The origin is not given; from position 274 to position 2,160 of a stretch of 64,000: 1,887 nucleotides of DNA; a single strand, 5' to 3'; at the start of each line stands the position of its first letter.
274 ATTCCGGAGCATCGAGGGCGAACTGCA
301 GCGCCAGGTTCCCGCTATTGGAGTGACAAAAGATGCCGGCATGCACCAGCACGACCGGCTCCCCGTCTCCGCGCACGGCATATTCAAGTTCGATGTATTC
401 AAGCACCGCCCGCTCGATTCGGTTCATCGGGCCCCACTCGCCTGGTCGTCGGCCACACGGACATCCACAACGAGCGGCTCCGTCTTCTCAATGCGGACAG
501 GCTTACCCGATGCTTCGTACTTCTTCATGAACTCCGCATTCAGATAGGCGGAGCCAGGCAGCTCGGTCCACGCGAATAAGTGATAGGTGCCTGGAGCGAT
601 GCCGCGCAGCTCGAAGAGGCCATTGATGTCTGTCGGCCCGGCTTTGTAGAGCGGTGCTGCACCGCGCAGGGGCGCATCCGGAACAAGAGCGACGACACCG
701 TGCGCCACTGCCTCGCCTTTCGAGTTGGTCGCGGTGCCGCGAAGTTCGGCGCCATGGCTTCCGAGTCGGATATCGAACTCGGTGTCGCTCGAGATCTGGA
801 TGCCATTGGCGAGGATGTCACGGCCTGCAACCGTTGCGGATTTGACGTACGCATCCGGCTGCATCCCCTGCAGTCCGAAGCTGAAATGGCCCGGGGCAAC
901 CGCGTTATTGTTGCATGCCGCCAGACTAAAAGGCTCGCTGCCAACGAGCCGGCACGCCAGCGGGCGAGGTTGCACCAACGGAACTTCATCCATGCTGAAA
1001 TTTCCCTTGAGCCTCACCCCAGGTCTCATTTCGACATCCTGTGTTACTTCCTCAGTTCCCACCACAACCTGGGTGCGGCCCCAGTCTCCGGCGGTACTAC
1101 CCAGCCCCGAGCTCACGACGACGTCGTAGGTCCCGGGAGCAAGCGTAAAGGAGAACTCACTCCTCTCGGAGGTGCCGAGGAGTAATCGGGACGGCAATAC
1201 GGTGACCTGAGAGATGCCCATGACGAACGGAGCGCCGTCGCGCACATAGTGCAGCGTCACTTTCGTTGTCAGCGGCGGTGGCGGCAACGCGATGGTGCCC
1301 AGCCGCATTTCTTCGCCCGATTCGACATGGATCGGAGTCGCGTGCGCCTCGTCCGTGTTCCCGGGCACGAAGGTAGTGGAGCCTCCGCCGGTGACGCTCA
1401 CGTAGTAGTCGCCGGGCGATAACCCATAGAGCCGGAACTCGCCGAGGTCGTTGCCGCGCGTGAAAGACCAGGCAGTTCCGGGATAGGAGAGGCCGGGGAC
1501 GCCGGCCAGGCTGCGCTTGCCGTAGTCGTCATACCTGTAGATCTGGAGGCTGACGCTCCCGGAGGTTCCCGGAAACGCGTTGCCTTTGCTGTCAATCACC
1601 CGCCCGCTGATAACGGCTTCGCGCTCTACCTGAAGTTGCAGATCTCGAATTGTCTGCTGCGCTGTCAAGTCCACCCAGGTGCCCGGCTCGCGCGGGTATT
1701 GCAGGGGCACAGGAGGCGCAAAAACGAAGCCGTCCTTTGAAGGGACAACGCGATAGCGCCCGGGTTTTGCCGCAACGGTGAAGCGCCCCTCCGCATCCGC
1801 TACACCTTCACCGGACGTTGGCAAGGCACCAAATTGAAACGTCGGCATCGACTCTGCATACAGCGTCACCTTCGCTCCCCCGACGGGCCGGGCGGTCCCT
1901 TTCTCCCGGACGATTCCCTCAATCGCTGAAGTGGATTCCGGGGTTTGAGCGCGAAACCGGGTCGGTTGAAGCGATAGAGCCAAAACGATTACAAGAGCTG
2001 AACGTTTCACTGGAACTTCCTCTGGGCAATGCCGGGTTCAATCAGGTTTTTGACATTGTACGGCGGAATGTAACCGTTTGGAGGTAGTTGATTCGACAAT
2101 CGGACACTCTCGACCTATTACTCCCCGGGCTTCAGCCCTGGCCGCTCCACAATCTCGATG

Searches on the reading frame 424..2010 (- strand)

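Call 84: search_protein_families(library=pfam, proteins=[window:424-2010:-], max_evalue=0.0001)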
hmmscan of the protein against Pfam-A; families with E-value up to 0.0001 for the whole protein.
window:424-2010:- (528 aa): 1 family
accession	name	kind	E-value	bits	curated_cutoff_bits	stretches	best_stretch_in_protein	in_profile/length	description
PF13620.12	CarboxypepD_reg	-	2e-18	67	32.3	1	30-95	2-59/82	Carboxypeptidase regulatory-like domain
